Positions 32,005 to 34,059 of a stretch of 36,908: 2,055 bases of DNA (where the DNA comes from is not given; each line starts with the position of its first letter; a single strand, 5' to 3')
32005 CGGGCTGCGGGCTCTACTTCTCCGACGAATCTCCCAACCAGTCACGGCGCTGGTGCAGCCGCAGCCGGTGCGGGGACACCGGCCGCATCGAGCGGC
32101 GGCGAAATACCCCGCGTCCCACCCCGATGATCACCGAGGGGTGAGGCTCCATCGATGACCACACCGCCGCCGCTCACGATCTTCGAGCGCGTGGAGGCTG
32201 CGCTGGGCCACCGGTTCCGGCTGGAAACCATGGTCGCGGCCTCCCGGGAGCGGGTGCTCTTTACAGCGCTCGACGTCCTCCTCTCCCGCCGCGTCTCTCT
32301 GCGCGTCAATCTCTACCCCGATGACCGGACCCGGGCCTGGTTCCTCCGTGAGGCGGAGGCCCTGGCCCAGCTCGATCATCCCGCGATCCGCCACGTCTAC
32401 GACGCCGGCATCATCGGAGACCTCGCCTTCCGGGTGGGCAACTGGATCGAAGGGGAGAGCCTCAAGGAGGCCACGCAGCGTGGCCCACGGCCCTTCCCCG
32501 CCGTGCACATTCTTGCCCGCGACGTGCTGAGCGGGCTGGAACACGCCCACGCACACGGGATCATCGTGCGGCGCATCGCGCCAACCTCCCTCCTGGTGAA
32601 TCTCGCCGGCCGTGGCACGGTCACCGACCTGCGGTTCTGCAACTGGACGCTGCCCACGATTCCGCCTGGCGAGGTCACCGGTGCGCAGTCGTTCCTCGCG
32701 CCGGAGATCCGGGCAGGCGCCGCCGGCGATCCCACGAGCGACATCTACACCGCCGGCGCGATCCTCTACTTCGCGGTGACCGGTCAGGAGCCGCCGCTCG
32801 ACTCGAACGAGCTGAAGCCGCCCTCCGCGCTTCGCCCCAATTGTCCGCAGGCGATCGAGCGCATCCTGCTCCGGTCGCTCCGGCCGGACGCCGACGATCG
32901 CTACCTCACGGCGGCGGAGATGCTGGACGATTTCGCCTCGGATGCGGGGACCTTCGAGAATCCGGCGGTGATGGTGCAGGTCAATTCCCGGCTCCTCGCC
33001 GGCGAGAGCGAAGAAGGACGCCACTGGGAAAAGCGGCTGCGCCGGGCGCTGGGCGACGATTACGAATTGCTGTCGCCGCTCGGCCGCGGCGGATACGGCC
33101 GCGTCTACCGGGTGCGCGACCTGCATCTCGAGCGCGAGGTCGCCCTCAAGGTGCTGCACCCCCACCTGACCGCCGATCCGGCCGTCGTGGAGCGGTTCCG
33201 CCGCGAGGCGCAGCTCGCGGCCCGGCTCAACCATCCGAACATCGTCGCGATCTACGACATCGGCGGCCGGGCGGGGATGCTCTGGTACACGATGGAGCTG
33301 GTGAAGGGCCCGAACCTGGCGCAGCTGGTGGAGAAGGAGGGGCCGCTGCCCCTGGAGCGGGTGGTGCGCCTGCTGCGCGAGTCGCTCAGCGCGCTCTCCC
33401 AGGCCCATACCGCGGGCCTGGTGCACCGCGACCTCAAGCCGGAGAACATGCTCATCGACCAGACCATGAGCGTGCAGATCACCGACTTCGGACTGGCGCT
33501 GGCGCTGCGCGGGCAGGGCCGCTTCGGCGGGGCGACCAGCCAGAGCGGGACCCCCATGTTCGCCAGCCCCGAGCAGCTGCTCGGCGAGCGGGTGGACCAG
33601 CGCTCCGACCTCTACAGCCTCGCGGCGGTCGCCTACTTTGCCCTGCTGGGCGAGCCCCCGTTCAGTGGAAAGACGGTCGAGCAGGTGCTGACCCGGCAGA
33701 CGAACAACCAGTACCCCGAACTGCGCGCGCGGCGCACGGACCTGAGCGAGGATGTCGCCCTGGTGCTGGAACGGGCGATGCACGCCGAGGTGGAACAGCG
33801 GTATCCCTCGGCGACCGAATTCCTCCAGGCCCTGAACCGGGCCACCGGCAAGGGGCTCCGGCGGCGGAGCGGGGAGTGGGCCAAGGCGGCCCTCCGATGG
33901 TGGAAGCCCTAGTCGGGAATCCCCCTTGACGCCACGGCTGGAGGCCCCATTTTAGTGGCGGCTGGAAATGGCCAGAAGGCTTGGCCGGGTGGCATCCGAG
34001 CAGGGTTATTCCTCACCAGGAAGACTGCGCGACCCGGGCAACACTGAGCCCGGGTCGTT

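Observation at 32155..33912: Bacterial kinase built as N-terminal pseudokinase plus C-terminal active Hanks kinase (JAK-like JH2-JH1 order)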

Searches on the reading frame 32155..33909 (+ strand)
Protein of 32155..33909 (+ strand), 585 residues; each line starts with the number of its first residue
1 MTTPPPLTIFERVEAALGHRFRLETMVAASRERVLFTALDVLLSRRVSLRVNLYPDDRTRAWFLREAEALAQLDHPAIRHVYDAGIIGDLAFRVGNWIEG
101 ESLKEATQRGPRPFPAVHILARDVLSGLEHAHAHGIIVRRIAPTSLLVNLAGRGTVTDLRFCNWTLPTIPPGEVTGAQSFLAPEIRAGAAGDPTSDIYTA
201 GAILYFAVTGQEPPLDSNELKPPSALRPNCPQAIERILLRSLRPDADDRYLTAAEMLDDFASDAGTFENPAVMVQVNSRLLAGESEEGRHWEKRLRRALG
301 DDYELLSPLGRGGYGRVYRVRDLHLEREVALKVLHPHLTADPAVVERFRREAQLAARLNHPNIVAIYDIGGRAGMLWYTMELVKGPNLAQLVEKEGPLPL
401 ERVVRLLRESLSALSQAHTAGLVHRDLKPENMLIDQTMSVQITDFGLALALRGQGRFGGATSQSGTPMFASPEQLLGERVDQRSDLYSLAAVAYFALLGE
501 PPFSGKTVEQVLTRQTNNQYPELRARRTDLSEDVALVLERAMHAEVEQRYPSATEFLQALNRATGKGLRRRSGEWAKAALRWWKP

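Call 3: search_protein_families(library=pfam, proteins=[window:32155-33909:+], max_evalue=1)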
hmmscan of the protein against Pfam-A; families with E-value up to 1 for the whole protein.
window:32155-33909:+ (585 aa): 9 families
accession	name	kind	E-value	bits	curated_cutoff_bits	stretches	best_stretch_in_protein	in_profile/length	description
PF00069.31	Pkinase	-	7.1e-62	209.6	31.7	2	303-558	1-259/263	Protein kinase domain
PF07714.23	PK_Tyr_Ser-Thr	-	8.2e-34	117.5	23.1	2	305-551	3-249/258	Protein tyrosine and serine/threonine kinase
PF01636.29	APH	-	1.5e-07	31.8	23.2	2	307-418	3-111/239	Phosphotransferase enzyme family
PF03109.22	ABC1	-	1.5e-05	24.7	22.9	1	379-451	146-217/244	ABC1 atypical kinase-like domain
PF17667.7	Pkinase_fungal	-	0.027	13.6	24.1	1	403-489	288-379/387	Fungal protein kinase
PF13095.12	FTA2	-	0.063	13.4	30.2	0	401-434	171-204/214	Kinetochore Sim4 complex subunit FTA2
PF01163.29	RIO1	-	0.086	12.9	22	1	380-447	85-150/187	RIO domain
PF14531.12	Kinase-like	-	0.2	11.3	25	1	418-446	162-190/289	Kinase-like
PF12330.14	Haspin_kinase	-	0.23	10.9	25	1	424-449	229-254/364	Haspin like kinase domain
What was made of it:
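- On Hanks-type (eukaryote-like) Ser/Thr protein kinase, C-terminal domain: Pfam Pkinase 209.6 bits against a cut-off of 31.7 (call 3).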

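Call 4: search_protein_families(library=ncbifam, proteins=[window:32155-33909:+], max_evalue=1)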
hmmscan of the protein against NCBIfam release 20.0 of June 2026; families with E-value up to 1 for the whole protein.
window:32155-33909:+ (585 aa): 22 families
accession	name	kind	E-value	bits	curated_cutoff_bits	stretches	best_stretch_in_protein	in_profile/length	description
NF033483.0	PknB_PASTA_kin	equivalog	1.1e-119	401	450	2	297-566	3-271/563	Stk1 family PASTA domain-containing Ser/Thr kinase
NF047741.1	antiphage_MADS6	equivalog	4.7e-73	246.7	460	3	120-415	304-605/612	methylation-associated defense system protein kinase MAD6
NF052427.1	StpK7MSMEG_1200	equivalog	1.5e-66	225.1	900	2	302-572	8-277/601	serine/threonine protein kinase StpK7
TIGR03903.1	TOMM_kin_cyc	equivalog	9.9e-56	189.3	705.75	2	327-567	4-254/1267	TOMM system kinase/cyclase fusion protein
NF009651.0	PRK13184.1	equivalog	4.9e-44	150.5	839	3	302-562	3-289/932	serine/threonine-protein kinase PknD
NF038150.1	lanthi_synth_IV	equivalog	5.8e-43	147.3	650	2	294-572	182-465/851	class IV lanthionine synthetase LanL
NF053615.1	SerThrKinAfsKStmc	equivalog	1.2e-36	126.7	1300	2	302-550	14-255/809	protein serine/threonine kinase AfsK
NF033442.0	BREX_PglW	equivalog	1.5e-35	122.3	990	2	122-448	319-660/1391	BREX system serine/threonine kinase PglW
NF038151.1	lanthi_synth_III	equivalog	5e-16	58.3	575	1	302-532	221-452/833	class III lanthionine synthetase LanKC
NF058632.1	SerThrKinPrkT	equivalog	1.5e-14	53.7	280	1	301-441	21-158/322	serine/threonine protein kinase PrkT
NF043056.1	T4SS_LegK1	equivalog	8.3e-13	47.8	550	1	415-492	203-279/516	Dot/Icm T4SS effector kinase LegK1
TIGR03724.2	arch_bud32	equivalog_domain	7.1e-08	32.2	125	1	346-449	38-132/193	KEOPS complex kinase/ATPase Bud32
NF011463.0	PRK14879.1-4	equivalog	8.7e-08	31.9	188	1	343-448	60-160/237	Kae1-associated kinase Bud32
NF011464.0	PRK14879.1-7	equivalog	1.1e-07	31.9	246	1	346-448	51-149/221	Kae1-associated kinase Bud32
NF041408.1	XopAU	subfamily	1.6e-05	24.7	450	1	405-557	332-475/498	XopAU family type III secretion system effector serine/threonine kinase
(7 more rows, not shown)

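Call 7: find_homologous_proteins(query=window:32155-33909:+, max_evalue=1e-10)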
Query window:32155-33909:+ (585 aa): 6016 proteins with E <= 1e-10 among 8000 candidates; the best 120 are listed.
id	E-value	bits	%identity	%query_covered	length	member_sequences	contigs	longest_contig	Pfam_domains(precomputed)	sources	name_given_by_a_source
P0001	0.0e+0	1310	100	100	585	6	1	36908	PF07714.24,PF00069.32,PF03109.23,PF01636.30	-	-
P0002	0.0e+0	1283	97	100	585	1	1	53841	PF07714.24,PF00069.32,PF03109.23,PF01636.30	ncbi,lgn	-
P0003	0.0e+0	1282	97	100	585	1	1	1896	PF07714.24,PF00069.32,PF03109.23,PF01636.30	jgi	jgi:serine/threonine protein kinase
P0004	0.0e+0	1277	98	100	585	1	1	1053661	PF07714.24,PF00069.32,PF03109.23,PF01636.30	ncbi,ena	-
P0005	0.0e+0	1261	96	100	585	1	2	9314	PF07714.24,PF00069.32,PF03109.23,PF01636.30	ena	-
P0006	0.0e+0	1252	95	100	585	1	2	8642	PF07714.24,PF00069.32,PF03109.23,PF01636.30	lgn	-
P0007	0.0e+0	1237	94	100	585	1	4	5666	PF07714.24,PF00069.32,PF03109.23,PF01636.30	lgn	-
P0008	0.0e+0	1222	93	100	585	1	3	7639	PF07714.24,PF00069.32,PF01636.30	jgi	jgi:serine/threonine protein kinase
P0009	0.0e+0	1211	92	100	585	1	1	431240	PF07714.24,PF00069.32,PF03109.23,PF01636.30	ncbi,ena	-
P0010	0.0e+0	1192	91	100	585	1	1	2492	PF07714.24,PF00069.32,PF03109.23,PF01636.30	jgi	jgi:eukaryotic-like serine/threonine-protein kinase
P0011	0.0e+0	1173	89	100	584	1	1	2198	PF07714.24,PF00069.32,PF03109.23,PF01636.30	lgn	-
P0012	0.0e+0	1168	89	100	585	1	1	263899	PF07714.24,PF00069.32,PF01636.30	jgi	-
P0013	0.0e+0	1166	88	100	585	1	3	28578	PF07714.24,PF00069.32,PF03109.23,PF01636.30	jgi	jgi:serine/threonine-protein kinase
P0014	0.0e+0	1165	88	100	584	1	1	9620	PF07714.24,PF00069.32,PF03109.23,PF01636.30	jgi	jgi:serine/threonine protein kinase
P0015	0.0e+0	1165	88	100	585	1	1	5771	PF07714.24,PF00069.32,PF03109.23,PF01636.30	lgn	-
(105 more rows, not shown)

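Call 15: find_related_loci(query=A1, collection=genome_contigs, flank=5000)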
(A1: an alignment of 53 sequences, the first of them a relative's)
Query A1 (585 aa) in genome_contigs; peptide patterns used: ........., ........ (x = any residue, [..] = any of these).
599 stretches matched a pattern (row limit reached: there are more); 540 encode a relative of the query (tblastn E <= 1e-3); the best 80 are kept; 80 distinct loci.
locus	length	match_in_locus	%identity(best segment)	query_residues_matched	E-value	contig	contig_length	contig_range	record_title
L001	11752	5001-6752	92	1-584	0e+0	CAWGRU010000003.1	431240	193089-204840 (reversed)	MAG: uncultured Gemmatimonadales bacterium isolate MFD05942.bin.1.100 genome assembly, contig: contig_13794, whole genom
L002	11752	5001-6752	87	2-585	0e+0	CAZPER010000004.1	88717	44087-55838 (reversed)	MAG TPA_asm: uncultured Gemmatimonadaceae bacterium isolate SRP302447_co1_815 genome assembly, contig: NODE_866_length_8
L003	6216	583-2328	88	2-583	0e+0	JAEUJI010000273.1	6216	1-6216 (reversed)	MAG: Gemmatimonadetes bacterium isolate new MAG-65 k141_3165447, whole genome shotgun sequence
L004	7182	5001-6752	87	1-585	0e+0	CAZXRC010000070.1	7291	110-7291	MAG TPA_asm: uncultured Gemmatimonadaceae bacterium isolate SRP237561_co1_380 genome assembly, contig: NODE_21033_length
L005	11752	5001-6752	87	2-585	0e+0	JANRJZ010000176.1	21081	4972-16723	MAG: Gemmatimonadota bacterium isolate bins.22 k141_3534402, whole genome shotgun sequence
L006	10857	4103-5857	87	1-585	0e+0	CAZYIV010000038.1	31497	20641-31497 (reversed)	MAG TPA_asm: uncultured Gemmatimonadaceae bacterium isolate binchicken_co118_12 genome assembly, contig: NODE_1342_lengt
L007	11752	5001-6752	86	1-585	0e+0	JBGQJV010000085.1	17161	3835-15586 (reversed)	MAG: Gemmatimonadota bacterium isolate OBJ2_061818_070_14 k141_1916394_length_17161_cov_21.1146, whole genome shotgun se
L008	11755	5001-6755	86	1-585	0e+0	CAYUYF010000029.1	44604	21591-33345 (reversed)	MAG TPA_asm: uncultured Gemmatimonadaceae bacterium isolate binchicken_co245_78 genome assembly, contig: NODE_617_length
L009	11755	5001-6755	85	1-585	0e+0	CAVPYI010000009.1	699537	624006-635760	MAG: uncultured Gemmatimonadales bacterium isolate MFD09964.bin.2.64 genome assembly, contig: contig_4506, whole genome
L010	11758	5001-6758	85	1-585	0e+0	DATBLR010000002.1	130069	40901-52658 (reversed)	MAG TPA_asm: Gemmatimonadales bacterium isolate SMAG_U3977 k141_2004444, whole genome shotgun sequence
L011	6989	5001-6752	85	1-585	0e+0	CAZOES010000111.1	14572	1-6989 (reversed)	MAG TPA_asm: uncultured Gemmatimonadaceae bacterium isolate SRP237561_co1_305 genome assembly, contig: NODE_7354_length_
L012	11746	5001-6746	87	3-585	0e+0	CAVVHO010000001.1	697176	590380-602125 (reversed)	MAG: uncultured Gemmatimonadales bacterium isolate MFD02242.bin.1.342 genome assembly, contig: contig_13559, whole genom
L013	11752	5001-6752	85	3-585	0e+0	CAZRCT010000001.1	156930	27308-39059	MAG TPA_asm: uncultured Gemmatimonadaceae bacterium isolate SRP173033_co1_338 genome assembly, contig: NODE_106_length_1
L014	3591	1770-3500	85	9-585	0e+0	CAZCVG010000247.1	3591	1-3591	MAG TPA_asm: uncultured Gemmatimonadaceae bacterium isolate SRP287453_co1_140 genome assembly, contig: NODE_52843_length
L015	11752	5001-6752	84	3-585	0e+0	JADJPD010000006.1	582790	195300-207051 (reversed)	MAG: Gemmatimonadetes bacterium isolate Fred_18-Q3-R57-64_BATAC.299 tig00005103-10-5859160, whole genome shotgun sequenc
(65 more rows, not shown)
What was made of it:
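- Family in at least 540 species-representative genomes, with the best 80 in Gemmatimonadales: call 15.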

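Call 29: predict_structure(alignment_id=A1)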
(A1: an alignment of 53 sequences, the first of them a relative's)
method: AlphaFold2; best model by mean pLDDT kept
length: 585 residues; sequences in the alignment: 53
mean_pLDDT: 81.1   pTM: 0.50
mean pLDDT of the five models: 81.1, 80.9, 80.3, 77.0, 76.5
residues with pLDDT >= 90: 196; 70-90: 289; 50-70: 53; < 50: 47
segments of 3 or more residues with pLDDT < 50: 264-286, 449-465, 567-571
pLDDT, mean of each block of 10 residues (from residue 1): 65 87 81 82 88 77 81 83 85 85 87 88 93 90 88 84 84 81 91 95 96 92 91 88 91 85 41 28 44 76 82 73 86 73 69 84 88 79 90 93 94 93 85 90 69 45 63 80 93 94 84 89 86 92 93 94 64 60 60
secondary structure, 60 per line:
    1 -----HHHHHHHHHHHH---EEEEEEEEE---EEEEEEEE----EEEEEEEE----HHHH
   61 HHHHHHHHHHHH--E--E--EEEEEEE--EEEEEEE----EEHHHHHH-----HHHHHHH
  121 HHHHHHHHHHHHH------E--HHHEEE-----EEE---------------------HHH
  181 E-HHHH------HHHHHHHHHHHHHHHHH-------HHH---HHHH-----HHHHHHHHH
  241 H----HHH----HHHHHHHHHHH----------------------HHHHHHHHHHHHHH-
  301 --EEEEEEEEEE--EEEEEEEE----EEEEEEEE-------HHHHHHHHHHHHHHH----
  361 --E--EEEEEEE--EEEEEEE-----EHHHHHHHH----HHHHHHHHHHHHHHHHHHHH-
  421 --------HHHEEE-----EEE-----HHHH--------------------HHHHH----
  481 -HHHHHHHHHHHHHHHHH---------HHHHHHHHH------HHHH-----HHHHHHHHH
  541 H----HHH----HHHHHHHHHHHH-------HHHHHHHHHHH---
elements in order: H6-17 E21-29 E33-40 E45-52 H57-72 E81-87 E90-96 H103-108 H114-133 E146-148 E154-156 H183-186 H193-209 H223-226 H232-241 H253-263 H286-299 E303-312 E315-322 E327-334 H342-356 E366-372 E375-381 H388-395 H400-419 E432-434 E440-442 H448-451 H472-476 H482-498 H508-516 H523-526 H532-541 H553-564 H572-582
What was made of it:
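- On Hanks-type (eukaryote-like) Ser/Thr protein kinase, C-terminal domain: AlphaFold pLDDT mostly 80-95 outside the activation loop (about 45-70) (call 29).
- Closest known: JAK family JH2-JH1. Different: No JH2-JH1-like packing is predicted (pTM 0.50, call 29).
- AlphaFold gives no confident interdomain contact (pTM 0.50, call 29), so neither cis back-to-back pairing nor any other packing is supported structurally. The flexible linker allows independent movement of the two domains (call 29).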

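Call 32: fold_search(model_id=the predicted structure, library=pdb)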
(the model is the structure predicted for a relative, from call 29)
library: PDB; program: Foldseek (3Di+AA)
matches with E <= 10: 2000; with E <= 0.001: 2000
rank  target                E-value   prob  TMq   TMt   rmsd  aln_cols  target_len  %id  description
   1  6i2p_A                9.0e-23  1.00  0.39  0.80   4.2       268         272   41  Crystal structure of the Mycobacterium tuberculosis PknB kinase domain (L33E mutant) in complex with its substrate Gar (released 2019-05-22)
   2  6i2p_B                2.4e-22  1.00  0.39  0.81   4.0       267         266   40  Crystal structure of the Mycobacterium tuberculosis PknB kinase domain (L33E mutant) in complex with its substrate Gar (released 2019-05-22)
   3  6b2p                  1.0e-21  1.00  0.40  0.87   2.2       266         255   40  Dual Inhibition of the Essential Protein Kinases A and B in Mycobacterium tuberculosis (released 2018-02-14)
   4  5u94                  1.2e-21  1.00  0.40  0.86   3.2       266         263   41  Crystal structure of the Mycobacterium tuberculosis PASTA kinase PknB in complex with the potential theraputic kinase in (released 2017-12-20)
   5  1o6y                  2.5e-21  1.00  0.40  0.88   2.7       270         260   40  Catalytic domain of PknB kinase from Mycobacterium tuberculosis (released 2003-01-30)
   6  4eqm_A                4.2e-21  1.00  0.41  0.86   2.6       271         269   30  Structural analysis of Staphylococcus aureus serine/threonine kinase PknB (released 2012-06-27)
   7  9ymt                  9.6e-21  1.00  0.41  0.86   2.2       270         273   31  Staphylococcus aureus serine/threonine kinase Stk1 with inhibitor GW779439X (released 2026-03-11)
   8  4ow8                  1.7e-20  1.00  0.41  0.85   2.1       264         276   36  Crystal structure of kinase domain of PknA from Mtb (released 2015-02-04)
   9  4eqm_D                2.0e-20  1.00  0.40  0.86   2.4       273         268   29  Structural analysis of Staphylococcus aureus serine/threonine kinase PknB (released 2012-06-27)
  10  9p9u                  3.9e-20  1.00  0.43  0.46  11.1       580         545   16  EGFR-KDD with compound2 (released 2025-11-19)
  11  5m07_B                1.2e-19  1.00  0.37  0.85   3.0       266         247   33  Crystal structure of Mycobacterium tuberculosis PknI kinase domain, C20A mutant (released 2017-01-11)
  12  8uoj                  6.1e-19  1.00  0.39  0.68   3.8       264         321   26  Crystal structure of human NUAK1-MARK3 kinase domain chimera bound with azepane (R)-#50 small molecule inhibitor (released 2024-11-06)
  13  2bfy_A                6.7e-19  1.00  0.37  0.73   4.3       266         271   27  Complex of Aurora-B with INCENP and Hesperadin. (released 2005-05-03)
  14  5m07_A                7.4e-19  1.00  0.37  0.83   3.2       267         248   33  Crystal structure of Mycobacterium tuberculosis PknI kinase domain, C20A mutant (released 2017-01-11)
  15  5m08_B                1.1e-18  1.00  0.37  0.82   3.2       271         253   32  Crystal structure of Mycobacterium tuberculosis PknI kinase domain, C20A_R136A double mutant (released 2017-01-11)
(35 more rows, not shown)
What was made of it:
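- On Hanks-type (eukaryote-like) Ser/Thr protein kinase, C-terminal domain: Foldseek matches PknB with target-normalised TM 0.80-0.88 at 40% identity (call 32).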

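Call 43: search_protein_families(library=padloc, proteins=[window:32155-33909:+], max_evalue=0.001)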
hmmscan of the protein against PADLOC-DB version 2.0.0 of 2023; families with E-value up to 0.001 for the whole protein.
window:32155-33909:+ (585 aa): 34 families (the best 25 are shown)
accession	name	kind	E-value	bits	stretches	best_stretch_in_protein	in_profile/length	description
PDLC04042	PD-T4-6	-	9.4e-118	391.1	2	297-565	5-274/292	-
PDLC04053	PD-T4-6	-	1.2e-114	381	2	302-567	10-275/311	-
PDLC04061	PD-T4-6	-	1.9e-109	365.5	2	295-573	10-292/510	-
PDLC04043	PD-T4-6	-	7.4e-105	349.6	2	302-565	16-279/452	-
PDLC04054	PD-T4-6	-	2.7e-102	340.8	2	301-567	10-276/347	-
PDLC04060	PD-T4-6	-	2.8e-100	334.5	2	298-562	5-268/486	-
PDLC04052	PD-T4-6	-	1.1e-94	316.4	2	297-564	5-277/496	-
PDLC04039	PD-T4-6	-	3.1e-94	314.6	2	301-564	14-276/458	-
PDLC04047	PD-T4-6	-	5e-91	303.2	2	301-563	10-272/327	-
PDLC04057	PD-T4-6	-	5.9e-88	293.8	2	299-564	6-271/443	-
PDLC04048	PD-T4-6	-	5.9e-88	293.6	2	299-565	8-274/354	-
PDLC04040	PD-T4-6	-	2.3e-87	292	2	309-565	2-267/547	-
PDLC04041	PD-T4-6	-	3.1e-87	291.7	2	300-572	27-302/443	-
PDLC04138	mad6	-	2e-84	282.7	2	298-562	48-312/659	mads_6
PDLC04050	PD-T4-6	-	5.2e-77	257.7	2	302-565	64-328/480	-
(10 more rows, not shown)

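Call 58: search_protein_representatives(protein=window:32155-33909:+)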
Query: 585 residues. Proteins with E-value up to 0.001 (for the whole library): 1177251; up to 1e-10: 826897; up to 1e-30: 280241. The best 150 are listed.
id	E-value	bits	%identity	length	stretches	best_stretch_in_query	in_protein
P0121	1.7e-187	641.0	66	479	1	2-444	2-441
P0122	5.3e-173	593.1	51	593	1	9-575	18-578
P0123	3.0e-157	541.1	63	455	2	223-566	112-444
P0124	6.6e-156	536.7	31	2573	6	250-559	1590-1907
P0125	1.2e-154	532.5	33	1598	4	299-563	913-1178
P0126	3.3e-146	504.6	69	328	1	143-473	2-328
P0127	7.2e-143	493.6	38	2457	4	302-570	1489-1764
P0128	2.6e-132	458.8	31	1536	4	293-565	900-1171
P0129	3.9e-132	458.2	31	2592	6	300-561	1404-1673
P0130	1.2e-129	450.0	51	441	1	8-436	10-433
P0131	2.7e-128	445.5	56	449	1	136-564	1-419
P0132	6.1e-120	417.9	48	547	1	42-574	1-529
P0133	3.7e-112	392.2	61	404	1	37-373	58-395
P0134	4.4e-112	392.0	33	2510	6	299-557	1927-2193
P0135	3.2e-111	389.1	59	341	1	240-582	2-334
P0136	1.4e-108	380.4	37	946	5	171-578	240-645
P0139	5.2e-107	375.2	41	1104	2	295-580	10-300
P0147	1.1e-100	354.3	39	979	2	292-563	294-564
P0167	6.9e-95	335.2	37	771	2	225-564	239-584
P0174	5.6e-93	328.9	39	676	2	300-564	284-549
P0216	1.4e-88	314.4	36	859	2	298-566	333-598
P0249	5.9e-86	305.7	37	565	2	294-561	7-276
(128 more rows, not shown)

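Call 62: list_cluster_members(proteins=[P0122, P0167, P0216, P0147, P0139, P0174, P0136, P0125, P0124, P0249])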
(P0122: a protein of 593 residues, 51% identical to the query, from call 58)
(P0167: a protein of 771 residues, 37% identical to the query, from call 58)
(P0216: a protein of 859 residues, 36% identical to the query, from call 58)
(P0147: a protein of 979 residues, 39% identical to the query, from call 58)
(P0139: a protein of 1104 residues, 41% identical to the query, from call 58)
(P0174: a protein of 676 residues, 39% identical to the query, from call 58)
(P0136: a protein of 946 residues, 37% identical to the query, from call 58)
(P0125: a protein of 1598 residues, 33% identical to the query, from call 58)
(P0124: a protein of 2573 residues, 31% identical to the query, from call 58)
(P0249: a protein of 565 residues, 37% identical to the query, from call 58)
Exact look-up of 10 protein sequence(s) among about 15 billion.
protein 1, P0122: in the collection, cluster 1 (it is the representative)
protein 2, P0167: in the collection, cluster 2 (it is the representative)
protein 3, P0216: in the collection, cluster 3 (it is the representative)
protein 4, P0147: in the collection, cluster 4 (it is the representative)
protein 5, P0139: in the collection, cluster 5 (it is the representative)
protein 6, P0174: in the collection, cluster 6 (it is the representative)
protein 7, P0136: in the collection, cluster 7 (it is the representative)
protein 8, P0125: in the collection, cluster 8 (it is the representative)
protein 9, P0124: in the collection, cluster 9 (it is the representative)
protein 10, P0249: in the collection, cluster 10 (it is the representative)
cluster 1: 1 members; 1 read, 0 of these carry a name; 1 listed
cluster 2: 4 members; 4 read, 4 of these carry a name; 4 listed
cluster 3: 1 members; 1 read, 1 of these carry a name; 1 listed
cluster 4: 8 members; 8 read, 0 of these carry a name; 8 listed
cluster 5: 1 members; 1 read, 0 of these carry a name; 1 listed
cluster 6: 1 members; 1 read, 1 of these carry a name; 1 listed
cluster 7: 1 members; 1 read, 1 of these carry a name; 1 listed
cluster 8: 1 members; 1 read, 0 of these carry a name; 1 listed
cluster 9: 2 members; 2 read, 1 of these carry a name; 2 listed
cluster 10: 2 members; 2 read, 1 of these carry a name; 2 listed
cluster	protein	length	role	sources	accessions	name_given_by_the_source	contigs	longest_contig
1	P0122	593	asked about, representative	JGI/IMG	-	-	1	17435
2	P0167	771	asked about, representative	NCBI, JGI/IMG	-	serine/threonine protein kinase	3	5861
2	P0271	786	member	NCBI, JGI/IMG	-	serine/threonine protein kinase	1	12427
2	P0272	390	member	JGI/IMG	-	hypothetical protein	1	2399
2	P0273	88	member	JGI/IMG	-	hypothetical protein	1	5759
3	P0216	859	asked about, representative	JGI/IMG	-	serine/threonine protein kinase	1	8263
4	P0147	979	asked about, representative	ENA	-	-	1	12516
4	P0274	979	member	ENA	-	-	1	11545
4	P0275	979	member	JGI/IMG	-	-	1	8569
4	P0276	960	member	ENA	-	-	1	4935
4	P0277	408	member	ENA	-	-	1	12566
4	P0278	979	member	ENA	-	-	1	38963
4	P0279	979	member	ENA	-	-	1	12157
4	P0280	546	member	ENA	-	-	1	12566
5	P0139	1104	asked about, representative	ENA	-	-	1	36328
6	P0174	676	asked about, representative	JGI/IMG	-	serine/threonine protein kinase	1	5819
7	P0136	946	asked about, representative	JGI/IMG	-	serine/threonine protein kinase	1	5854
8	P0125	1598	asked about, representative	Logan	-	-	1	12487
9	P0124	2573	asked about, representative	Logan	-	-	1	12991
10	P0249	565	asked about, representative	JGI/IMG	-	serine/threonine protein kinase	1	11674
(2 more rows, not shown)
